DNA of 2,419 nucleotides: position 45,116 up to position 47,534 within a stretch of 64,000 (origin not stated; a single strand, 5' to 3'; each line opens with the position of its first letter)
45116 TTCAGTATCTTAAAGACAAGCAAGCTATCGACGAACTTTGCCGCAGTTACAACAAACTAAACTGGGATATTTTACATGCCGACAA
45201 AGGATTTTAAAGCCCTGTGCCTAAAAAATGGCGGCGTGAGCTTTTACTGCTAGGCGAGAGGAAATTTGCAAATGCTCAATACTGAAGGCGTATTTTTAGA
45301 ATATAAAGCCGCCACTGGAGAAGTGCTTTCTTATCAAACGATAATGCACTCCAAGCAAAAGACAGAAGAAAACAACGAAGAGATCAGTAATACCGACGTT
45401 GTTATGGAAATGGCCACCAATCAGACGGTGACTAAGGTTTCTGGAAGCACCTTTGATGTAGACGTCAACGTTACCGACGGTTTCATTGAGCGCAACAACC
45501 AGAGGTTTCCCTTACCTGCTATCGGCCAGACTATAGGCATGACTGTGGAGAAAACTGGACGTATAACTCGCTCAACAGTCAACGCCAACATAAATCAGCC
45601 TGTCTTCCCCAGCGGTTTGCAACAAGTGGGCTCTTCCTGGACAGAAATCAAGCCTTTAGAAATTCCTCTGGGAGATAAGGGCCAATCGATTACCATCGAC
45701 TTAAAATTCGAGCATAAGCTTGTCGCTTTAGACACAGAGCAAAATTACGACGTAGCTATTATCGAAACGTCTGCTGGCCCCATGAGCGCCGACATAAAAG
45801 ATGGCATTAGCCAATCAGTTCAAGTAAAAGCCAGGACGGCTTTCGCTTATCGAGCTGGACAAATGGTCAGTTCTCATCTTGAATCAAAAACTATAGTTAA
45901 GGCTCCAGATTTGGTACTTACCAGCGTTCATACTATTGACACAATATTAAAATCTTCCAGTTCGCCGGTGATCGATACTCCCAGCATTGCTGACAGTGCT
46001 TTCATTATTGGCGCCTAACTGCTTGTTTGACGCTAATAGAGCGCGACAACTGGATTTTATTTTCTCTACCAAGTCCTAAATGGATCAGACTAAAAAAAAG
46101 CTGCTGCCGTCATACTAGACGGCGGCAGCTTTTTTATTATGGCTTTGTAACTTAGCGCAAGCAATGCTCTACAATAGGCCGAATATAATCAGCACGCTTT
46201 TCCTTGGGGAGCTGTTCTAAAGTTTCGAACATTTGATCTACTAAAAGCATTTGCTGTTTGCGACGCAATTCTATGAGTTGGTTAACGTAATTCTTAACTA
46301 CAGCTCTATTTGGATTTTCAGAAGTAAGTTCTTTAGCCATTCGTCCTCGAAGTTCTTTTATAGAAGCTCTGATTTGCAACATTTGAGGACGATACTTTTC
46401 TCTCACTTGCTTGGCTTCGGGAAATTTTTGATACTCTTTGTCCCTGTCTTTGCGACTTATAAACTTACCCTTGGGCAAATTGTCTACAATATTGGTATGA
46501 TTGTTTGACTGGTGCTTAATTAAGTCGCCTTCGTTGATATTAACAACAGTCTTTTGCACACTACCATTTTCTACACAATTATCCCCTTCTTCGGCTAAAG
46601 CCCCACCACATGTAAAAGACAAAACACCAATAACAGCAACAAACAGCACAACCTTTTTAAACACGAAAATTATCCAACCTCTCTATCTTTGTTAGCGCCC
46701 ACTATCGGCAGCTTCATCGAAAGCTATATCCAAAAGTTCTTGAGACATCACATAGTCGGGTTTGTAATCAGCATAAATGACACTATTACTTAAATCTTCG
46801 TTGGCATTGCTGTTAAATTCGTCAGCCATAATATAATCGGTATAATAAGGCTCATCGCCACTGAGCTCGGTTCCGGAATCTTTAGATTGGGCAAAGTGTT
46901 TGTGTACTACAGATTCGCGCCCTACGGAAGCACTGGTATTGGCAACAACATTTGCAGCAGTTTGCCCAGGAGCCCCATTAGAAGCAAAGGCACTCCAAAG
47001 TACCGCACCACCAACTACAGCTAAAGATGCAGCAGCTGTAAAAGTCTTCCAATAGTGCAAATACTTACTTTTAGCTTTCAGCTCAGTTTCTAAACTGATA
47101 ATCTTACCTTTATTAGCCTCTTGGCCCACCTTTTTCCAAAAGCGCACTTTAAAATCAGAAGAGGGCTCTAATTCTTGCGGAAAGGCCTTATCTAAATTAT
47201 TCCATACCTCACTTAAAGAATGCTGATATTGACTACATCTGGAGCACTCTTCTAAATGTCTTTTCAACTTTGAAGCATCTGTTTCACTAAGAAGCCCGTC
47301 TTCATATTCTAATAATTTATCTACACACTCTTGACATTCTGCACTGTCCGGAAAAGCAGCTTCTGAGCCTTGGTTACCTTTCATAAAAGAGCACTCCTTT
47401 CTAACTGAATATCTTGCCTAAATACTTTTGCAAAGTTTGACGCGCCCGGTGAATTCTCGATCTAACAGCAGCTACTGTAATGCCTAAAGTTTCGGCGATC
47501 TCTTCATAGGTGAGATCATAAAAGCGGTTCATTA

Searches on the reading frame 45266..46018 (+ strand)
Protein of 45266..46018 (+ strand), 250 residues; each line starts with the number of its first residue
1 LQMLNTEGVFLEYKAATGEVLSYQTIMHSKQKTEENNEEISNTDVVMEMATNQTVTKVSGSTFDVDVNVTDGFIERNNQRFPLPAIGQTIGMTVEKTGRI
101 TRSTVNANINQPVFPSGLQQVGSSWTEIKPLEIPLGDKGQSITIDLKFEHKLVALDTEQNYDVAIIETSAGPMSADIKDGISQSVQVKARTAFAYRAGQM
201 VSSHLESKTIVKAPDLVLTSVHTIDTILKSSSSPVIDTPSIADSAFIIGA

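Call 3: search_protein_families(library=pfam, proteins=[window:45266-46018:+], max_evalue=0.1)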
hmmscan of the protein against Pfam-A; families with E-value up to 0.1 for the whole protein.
window:45266-46018:+ (250 aa): 0 families

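Call 4: search_protein_families(library=ncbifam, proteins=[window:45266-46018:+], max_evalue=0.1)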
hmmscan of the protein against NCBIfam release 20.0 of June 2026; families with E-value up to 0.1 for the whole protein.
window:45266-46018:+ (250 aa): 0 families

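Call 84: search_protein_families(library=padloc, proteins=[window:45266-46018:+], max_evalue=0.01)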
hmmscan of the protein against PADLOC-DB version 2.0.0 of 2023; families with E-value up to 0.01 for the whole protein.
window:45266-46018:+ (250 aa): 0 families

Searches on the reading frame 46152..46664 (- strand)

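Call 3: search_protein_families(library=pfam, proteins=[window:46152-46664:-], max_evalue=0.1)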
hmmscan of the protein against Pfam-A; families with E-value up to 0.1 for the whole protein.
window:46152-46664:- (170 aa): 2 families
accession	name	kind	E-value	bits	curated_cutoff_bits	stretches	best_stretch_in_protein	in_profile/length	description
PF13801.11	Metal_resist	-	3.4e-07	30.9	29.2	1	85-158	51-124/125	Heavy-metal resistance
PF13095.12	FTA2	-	0.057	13.5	30.2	1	84-153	119-188/214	Kinetochore Sim4 complex subunit FTA2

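Call 4: search_protein_families(library=ncbifam, proteins=[window:46152-46664:-], max_evalue=0.1)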
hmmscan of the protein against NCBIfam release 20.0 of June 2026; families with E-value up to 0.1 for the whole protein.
window:46152-46664:- (170 aa): 1 family
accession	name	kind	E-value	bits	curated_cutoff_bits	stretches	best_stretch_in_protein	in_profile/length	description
NF009071.0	PRK12406.1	subfamily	0.093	11.1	701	0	128-160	237-269/510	acyl-CoA synthetase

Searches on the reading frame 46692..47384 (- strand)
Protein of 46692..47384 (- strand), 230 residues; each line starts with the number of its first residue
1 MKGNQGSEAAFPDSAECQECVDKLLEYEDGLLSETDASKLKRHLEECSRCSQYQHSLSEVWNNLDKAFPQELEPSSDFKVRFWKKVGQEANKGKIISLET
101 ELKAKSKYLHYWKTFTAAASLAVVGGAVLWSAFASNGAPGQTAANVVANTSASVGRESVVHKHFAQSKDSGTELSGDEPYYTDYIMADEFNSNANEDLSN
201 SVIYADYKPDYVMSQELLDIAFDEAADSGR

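Call 3: search_protein_families(library=pfam, proteins=[window:46692-47384:-], max_evalue=0.1)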
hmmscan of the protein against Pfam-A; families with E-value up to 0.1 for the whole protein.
window:46692-47384:- (230 aa): 1 family
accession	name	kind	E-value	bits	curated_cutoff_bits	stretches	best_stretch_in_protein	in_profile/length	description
PF13490.11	zf-HC2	-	2.1e-07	31.4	22.2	1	17-50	1-34/35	Putative zinc-finger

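Call 4: search_protein_families(library=ncbifam, proteins=[window:46692-47384:-], max_evalue=0.1)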
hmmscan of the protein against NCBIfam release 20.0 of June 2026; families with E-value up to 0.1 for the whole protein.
window:46692-47384:- (230 aa): 3 families
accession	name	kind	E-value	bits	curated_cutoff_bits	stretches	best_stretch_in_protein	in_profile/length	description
NF052375.1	antisigma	equivalog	3.8e-09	36.9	100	1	29-157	7-131/217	anti-sigma factor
TIGR03988.1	antisig_RsrA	equivalog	8.8e-07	28.9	62.5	1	16-52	1-37/77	mycothiol system anti-sigma-R factor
NF052368.1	antisigmaE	subfamily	0.0011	18.7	50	1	16-57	3-44/48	anti-sigma factor family protein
